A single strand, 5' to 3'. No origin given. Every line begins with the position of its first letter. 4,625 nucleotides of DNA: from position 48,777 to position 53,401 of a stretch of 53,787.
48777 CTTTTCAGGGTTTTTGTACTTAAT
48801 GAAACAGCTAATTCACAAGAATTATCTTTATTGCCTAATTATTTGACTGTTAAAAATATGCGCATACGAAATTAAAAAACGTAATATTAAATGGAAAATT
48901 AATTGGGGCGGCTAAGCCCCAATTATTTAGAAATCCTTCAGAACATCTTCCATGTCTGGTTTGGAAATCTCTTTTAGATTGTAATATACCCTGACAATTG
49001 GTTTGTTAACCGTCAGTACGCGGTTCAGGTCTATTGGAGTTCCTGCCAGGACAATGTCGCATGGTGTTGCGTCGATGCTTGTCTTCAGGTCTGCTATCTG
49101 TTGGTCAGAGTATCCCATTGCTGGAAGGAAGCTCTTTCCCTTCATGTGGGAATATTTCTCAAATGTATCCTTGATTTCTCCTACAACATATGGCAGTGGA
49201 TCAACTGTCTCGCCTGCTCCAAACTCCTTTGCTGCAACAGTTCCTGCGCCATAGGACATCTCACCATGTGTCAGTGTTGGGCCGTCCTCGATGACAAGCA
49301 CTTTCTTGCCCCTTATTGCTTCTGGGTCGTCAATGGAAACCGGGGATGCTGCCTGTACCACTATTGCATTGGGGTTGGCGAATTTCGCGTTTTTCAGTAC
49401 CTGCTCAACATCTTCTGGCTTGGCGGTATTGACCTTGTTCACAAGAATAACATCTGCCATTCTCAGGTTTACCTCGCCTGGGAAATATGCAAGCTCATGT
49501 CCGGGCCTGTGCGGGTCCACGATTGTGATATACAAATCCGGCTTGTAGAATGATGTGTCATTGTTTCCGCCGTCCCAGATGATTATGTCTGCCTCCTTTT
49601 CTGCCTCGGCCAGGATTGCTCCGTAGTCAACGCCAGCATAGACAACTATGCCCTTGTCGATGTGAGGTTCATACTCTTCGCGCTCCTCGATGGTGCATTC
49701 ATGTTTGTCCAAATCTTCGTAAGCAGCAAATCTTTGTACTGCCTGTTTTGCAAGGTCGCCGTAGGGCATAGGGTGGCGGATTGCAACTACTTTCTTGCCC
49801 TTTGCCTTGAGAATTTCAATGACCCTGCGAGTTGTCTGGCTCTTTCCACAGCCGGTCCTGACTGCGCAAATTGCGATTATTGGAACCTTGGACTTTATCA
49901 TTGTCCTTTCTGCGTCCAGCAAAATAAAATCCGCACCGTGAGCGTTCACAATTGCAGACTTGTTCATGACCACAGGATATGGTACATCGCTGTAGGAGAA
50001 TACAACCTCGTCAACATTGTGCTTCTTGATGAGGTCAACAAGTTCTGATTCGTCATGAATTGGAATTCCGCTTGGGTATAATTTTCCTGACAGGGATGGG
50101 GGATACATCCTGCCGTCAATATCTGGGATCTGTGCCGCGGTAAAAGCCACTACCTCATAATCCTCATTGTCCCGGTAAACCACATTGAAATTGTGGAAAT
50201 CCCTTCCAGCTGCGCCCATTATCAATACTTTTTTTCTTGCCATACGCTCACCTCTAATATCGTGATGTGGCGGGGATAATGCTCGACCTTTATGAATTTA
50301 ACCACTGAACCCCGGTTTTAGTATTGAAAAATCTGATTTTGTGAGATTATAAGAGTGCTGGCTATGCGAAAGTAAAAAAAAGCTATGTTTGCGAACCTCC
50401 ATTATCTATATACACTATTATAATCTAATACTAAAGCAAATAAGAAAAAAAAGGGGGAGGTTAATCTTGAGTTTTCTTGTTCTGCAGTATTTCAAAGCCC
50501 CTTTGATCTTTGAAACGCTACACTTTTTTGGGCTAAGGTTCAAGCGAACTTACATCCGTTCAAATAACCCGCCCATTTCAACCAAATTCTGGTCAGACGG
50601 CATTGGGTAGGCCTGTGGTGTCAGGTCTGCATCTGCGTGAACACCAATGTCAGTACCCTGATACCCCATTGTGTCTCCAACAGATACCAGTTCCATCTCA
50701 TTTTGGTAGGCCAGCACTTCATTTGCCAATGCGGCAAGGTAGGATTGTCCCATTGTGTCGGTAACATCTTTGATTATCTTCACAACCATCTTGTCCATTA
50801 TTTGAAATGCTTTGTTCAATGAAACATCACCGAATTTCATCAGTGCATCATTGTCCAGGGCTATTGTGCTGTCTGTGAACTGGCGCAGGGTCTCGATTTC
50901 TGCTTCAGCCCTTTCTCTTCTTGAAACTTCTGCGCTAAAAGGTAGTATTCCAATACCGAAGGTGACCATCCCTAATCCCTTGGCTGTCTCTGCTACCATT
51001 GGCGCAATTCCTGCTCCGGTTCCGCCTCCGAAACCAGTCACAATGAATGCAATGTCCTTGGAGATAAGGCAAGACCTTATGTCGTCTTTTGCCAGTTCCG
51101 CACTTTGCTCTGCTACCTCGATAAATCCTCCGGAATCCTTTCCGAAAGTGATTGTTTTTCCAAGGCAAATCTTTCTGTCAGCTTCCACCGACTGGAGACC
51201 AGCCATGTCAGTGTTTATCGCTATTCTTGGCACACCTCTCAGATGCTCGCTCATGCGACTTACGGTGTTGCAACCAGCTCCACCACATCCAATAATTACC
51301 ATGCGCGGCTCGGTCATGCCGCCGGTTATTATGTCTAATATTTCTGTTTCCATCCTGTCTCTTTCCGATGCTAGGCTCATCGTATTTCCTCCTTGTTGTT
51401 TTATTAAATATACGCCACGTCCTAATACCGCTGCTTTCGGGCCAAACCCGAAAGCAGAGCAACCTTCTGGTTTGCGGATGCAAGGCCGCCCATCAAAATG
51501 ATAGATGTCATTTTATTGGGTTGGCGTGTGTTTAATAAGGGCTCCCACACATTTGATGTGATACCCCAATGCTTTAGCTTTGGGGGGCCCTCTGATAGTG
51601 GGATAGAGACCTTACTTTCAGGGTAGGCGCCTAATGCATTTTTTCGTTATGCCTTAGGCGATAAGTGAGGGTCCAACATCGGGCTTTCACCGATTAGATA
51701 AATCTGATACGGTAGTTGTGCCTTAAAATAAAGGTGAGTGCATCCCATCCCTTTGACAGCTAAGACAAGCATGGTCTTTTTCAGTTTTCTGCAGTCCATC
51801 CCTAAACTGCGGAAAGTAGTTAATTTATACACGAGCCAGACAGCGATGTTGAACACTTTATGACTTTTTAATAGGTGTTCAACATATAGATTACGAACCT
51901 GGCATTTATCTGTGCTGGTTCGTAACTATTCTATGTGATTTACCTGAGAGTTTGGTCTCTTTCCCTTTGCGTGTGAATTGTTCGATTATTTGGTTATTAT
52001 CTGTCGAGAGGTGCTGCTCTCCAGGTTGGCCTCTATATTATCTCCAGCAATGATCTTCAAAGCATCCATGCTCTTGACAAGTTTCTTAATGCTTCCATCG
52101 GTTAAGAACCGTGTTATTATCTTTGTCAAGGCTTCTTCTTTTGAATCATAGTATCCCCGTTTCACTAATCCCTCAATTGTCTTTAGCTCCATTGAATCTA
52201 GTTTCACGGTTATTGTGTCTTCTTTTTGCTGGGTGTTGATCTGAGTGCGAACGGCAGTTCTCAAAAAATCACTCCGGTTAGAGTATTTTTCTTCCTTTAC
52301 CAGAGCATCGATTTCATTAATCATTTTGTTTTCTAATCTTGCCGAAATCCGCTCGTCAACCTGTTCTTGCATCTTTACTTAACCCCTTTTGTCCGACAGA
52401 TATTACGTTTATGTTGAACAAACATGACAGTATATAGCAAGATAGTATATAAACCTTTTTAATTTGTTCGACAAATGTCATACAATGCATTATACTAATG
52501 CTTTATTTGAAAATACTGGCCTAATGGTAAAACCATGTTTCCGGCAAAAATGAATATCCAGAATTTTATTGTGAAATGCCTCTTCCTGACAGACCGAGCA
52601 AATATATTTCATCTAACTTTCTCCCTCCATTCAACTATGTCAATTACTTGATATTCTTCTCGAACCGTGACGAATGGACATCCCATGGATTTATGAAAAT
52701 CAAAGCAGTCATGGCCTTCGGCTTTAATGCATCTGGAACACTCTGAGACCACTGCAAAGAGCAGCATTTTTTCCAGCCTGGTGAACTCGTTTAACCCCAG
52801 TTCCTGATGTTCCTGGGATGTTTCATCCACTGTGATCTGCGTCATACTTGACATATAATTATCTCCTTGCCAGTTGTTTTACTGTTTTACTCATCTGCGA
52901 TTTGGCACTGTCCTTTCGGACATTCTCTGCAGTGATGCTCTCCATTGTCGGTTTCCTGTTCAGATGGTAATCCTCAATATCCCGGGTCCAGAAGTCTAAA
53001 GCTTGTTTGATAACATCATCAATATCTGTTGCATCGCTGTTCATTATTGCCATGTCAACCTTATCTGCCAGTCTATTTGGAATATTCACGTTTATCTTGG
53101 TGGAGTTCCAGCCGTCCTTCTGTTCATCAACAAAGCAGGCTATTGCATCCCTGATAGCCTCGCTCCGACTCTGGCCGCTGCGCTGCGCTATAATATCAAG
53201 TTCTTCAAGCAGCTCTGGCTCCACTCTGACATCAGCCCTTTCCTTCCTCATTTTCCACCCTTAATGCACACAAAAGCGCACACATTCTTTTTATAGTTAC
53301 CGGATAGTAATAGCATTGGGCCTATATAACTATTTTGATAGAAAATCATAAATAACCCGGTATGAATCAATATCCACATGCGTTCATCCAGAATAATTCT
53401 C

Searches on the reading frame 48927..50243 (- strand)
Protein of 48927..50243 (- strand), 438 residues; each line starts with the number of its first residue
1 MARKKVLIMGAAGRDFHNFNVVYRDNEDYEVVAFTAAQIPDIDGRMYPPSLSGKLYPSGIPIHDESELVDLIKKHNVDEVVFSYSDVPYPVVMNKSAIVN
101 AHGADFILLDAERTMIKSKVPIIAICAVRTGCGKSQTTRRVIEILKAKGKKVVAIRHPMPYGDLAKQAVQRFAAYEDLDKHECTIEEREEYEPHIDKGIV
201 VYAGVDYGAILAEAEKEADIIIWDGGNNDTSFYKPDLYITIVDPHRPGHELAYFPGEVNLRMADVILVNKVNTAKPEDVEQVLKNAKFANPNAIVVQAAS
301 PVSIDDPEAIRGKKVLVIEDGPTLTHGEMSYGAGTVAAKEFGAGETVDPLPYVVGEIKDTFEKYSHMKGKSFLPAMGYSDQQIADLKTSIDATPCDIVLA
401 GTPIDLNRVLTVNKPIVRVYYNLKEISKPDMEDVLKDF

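Call 14: search_protein_families(library=pfam, proteins=[window:48927-50243:-], max_evalue=0.01)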
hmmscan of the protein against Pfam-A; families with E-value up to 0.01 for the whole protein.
window:48927-50243:- (438 aa): 2 families
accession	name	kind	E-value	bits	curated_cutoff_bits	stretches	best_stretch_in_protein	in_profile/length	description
PF02492.25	cobW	-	0.0015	18.6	20.7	1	230-296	110-179/180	CobW/HypB/UreG, nucleotide-binding domain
PF03976.20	PPK2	-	0.0096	16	22.3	0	108-173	18-82/229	Polyphosphate kinase 2 (PPK2)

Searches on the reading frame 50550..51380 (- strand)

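Call 85: search_protein_families(library=pfam, proteins=[window:50550-51380:-], max_evalue=0.01)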
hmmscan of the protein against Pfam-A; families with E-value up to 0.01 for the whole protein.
window:50550-51380:- (276 aa): 2 families
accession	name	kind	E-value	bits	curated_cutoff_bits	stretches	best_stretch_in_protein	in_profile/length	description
PF00091.31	Tubulin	-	1.5e-29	104.1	33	1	27-183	2-188/190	Tubulin/FtsZ family, GTPase domain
PF13809.12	Tubulin_2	-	0.0019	17.9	27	0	112-130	165-183/356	Tubulin like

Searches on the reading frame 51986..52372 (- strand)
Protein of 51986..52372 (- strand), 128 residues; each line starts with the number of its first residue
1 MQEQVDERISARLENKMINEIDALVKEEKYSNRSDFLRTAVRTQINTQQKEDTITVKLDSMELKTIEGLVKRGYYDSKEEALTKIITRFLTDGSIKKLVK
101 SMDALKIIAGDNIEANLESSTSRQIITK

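Call 85: search_protein_families(library=pfam, proteins=[window:51986-52372:-], max_evalue=0.01)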
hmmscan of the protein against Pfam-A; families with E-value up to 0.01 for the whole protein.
window:51986-52372:- (128 aa): 2 families
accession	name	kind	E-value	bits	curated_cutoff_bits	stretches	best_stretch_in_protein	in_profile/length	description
PF17723.7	RHH_8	-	6.3e-12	46.1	25.4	1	7-49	4-46/119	Ribbon-Helix-Helix transcriptional regulator family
PF01402.27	RHH_1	-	2.7e-09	37.1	20.5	1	8-45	1-37/39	Ribbon-helix-helix protein, copG family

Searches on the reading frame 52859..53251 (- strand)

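Call 85: search_protein_families(library=pfam, proteins=[window:52859-53251:-], max_evalue=0.01)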
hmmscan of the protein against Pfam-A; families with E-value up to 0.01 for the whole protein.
window:52859-53251:- (130 aa): 2 families
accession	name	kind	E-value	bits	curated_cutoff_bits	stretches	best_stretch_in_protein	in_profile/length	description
PF01402.27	RHH_1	-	5.3e-09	36.2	20.5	1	8-38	4-34/39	Ribbon-helix-helix protein, copG family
PF15919.11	HicB_lk_antitox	-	0.00052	20.6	27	0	48-73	87-112/123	HicB_like antitoxin of bacterial toxin-antitoxin system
